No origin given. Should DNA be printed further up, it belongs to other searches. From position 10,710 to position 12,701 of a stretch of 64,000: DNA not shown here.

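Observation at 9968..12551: Isopentenyl phosphate kinase followed by a single-ORF fusion of type-1 IPP isomerase and GGPP synthase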

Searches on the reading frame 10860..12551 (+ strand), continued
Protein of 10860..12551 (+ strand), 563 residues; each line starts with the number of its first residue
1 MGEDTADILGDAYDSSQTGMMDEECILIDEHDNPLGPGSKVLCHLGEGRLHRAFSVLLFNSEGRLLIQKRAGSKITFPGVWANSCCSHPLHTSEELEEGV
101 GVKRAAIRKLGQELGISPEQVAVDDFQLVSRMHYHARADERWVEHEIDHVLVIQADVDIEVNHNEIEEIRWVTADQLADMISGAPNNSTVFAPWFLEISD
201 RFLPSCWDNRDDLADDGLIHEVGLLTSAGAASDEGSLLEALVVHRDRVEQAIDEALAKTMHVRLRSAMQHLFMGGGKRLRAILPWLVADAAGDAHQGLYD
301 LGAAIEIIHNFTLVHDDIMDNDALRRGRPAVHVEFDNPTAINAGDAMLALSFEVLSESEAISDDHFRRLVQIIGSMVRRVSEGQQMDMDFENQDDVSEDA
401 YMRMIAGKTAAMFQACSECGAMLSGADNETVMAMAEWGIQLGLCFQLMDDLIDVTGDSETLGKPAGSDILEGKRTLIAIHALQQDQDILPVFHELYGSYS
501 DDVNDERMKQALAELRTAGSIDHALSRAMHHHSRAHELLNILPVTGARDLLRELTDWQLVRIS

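Call 21: find_related_loci(query=window:10860-12551:+, collection=genome_contigs, flank=6000)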
Query window:10860-12551:+ (563 aa) in genome_contigs; peptide patterns used: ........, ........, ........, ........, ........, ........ (x = any residue, [..] = any of these).
599 stretches matched a pattern (row limit reached: there are more); 597 encode a relative of the query (tblastn E <= 1e-3); the best 80 are kept; 80 distinct loci.
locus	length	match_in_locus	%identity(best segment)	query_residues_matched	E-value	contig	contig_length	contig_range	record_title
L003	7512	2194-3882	88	1-563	0e+0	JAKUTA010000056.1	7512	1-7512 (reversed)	MAG: Candidatus Poseidoniales archaeon isolate ALOHA_A2.5_95 A2.5-Poseidoniales-1_56, whole genome shotgun sequence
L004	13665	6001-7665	63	9-563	0e+0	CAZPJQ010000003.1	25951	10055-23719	MAG TPA_asm: uncultured Candidatus Poseidoniales archaeon isolate SRP092902_co1_78 genome assembly, contig: NODE_2447_le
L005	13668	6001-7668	62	8-563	0e+0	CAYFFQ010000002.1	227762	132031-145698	MAG TPA_asm: uncultured Candidatus Poseidoniales archaeon isolate ERP019367_co1_102 genome assembly, contig: NODE_71_len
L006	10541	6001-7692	57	6-563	0e+0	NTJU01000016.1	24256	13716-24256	MAG: Marine Group II euryarchaeote MED-G33 EUII-MED-G33-C16, whole genome shotgun sequence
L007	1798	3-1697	57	9-563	0e+0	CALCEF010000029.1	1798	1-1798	MAG TPA_asm: uncultured euryarchaeote isolate ERR598975_bin.65_CONCOCT_v1.1_MAG genome assembly, contig: ERZ833381.23471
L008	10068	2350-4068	57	3-563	0e+0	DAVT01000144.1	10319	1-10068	MAG TPA_asm: Euryarchaeota archaeon UBA501 UBA501_contig_54864, whole genome shotgun sequence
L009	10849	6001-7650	56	11-563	0e+0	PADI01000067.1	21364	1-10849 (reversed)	MAG: Methanobacteriota archaeon isolate NAT150 49209, whole genome shotgun sequence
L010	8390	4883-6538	55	9-563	0e+0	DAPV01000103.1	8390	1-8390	MAG TPA_asm: Euryarchaeota archaeon UBA125 UBA125_contig_25550, whole genome shotgun sequence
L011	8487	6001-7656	55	9-563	0e+0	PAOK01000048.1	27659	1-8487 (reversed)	MAG: Methanobacteriota archaeon isolate SAT218 98786, whole genome shotgun sequence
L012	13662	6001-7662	55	11-563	0e+0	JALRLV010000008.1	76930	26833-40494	MAG: Candidatus Thalassarchaeaceae archaeon isolate WKH.41 NODE_8_length_76930_cov_11.351658, whole genome shotgun seque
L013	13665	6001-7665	53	12-562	0e+0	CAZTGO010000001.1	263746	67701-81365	MAG TPA_asm: uncultured Candidatus Poseidoniales archaeon isolate binchicken_co293_46 genome assembly, contig: NODE_6_le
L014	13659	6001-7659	54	12-563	0e+0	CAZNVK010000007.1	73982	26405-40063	MAG TPA_asm: uncultured Candidatus Poseidoniales archaeon isolate SRP167671_co2_219 genome assembly, contig: NODE_420_le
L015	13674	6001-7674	52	11-562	0e+0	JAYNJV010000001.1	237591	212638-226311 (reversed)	MAG: Candidatus Poseidoniales archaeon isolate 139543_S12_metabat_bins_sens.tsv.041 NODE_5_length_237591_cov_31.685462,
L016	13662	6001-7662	53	11-563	3e-179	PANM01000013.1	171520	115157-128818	MAG: Methanobacteriota archaeon isolate SAT2681 94528, whole genome shotgun sequence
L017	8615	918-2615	52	5-563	3e-179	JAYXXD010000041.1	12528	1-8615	MAG: Thermoplasmatota archaeon isolate XS_MAG161 XS_MAG161_0041, whole genome shotgun sequence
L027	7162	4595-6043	32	20-501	5e-67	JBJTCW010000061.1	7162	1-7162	MAG: Candidatus Nitrosotenuis sp. isolate samp_4331_concoct_678 samp_4331_727717, whole genome shotgun sequence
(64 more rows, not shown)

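Call 34: search_protein_families(library=pfam, proteins=[L027:2851-3798:+, L027:3851-4591:+, L027:4595-5236:+, L027:5237-6211:+], max_evalue=0.00001)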
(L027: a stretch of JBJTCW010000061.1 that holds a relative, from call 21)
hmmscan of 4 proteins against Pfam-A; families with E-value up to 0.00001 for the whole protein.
L027:2851-3798:+ (315 aa): 2 families
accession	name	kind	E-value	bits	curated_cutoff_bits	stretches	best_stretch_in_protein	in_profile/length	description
PF00288.32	GHMP_kinases_N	-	1.1e-16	61.3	22.3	1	76-157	6-87/87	GHMP kinases N terminal domain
PF08544.19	GHMP_kinases_C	-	3.9e-11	43.6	21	1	223-296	4-81/85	GHMP kinases C terminal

L027:3851-4591:+ (246 aa): 1 family
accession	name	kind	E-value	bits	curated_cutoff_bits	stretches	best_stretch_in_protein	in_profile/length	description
PF00696.33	AA_kinase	-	4.1e-29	102.4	24.9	1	2-223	3-234/234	Amino acid kinase family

L027:4595-5236:+ (213 aa): 1 family
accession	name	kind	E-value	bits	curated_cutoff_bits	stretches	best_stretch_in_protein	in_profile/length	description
PF00293.34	NUDIX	-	1e-13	51.9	21.1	1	31-149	2-119/134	NUDIX domain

L027:5237-6211:+ (324 aa): 1 family
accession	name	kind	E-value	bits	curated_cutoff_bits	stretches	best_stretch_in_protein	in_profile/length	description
PF00348.22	polyprenyl_synt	-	5.6e-72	242.4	27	1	26-277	3-251/251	Polyprenyl synthetase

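Call 55: predict_structure(alignment_id=A2)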
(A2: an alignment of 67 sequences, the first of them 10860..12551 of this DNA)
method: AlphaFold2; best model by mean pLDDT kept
length: 563 residues; sequences in the alignment: 67
mean_pLDDT: 87.9   pTM: 0.60
mean pLDDT of the five models: 87.9, 86.1, 85.2, 85.0, 84.1
residues with pLDDT >= 90: 344; 70-90: 173; 50-70: 36; < 50: 10
segments of 3 or more residues with pLDDT < 50: 1-3, 228-234
pLDDT, mean of each block of 10 residues (from residue 1): 55 74 92 94 86 97 96 86 94 92 97 95 94 86 91 96 93 94 70 93 85 83 64 58 89 91 92 75 95 94 92 81 79 92 90 92 92 94 89 89 94 96 97 98 93 79 77 92 93 89 80 94 93 93 88 85 69
secondary structure, 60 per line:
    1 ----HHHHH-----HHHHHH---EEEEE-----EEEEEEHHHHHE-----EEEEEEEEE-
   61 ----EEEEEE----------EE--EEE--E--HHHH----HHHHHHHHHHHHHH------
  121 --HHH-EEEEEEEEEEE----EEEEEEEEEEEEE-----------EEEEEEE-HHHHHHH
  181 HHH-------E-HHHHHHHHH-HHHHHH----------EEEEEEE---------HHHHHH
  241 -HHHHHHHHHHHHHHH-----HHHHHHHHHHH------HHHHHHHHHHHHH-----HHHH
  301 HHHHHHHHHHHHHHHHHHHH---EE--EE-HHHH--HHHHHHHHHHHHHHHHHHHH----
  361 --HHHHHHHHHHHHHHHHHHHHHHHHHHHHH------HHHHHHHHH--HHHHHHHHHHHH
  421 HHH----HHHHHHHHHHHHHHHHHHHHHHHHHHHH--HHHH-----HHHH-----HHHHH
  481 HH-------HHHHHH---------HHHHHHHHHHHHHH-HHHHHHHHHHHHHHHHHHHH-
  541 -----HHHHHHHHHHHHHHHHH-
elements in order: H5-9 H15-20 E24-28 E34-39 H40-44 E51-59 E65-70 E85-87 H93-96 H101-114 E127-137 E142-154 E166-172 H174-183 H193-201 H203-208 E219-225 H235-240 H242-256 H262-272 H279-291 H297-320 H331-334 H337-356 H363-391 H398-406 H409-423 H428-455 H458-461 H467-470 H476-482 H490-495 H505-518 H520-539 H546-562
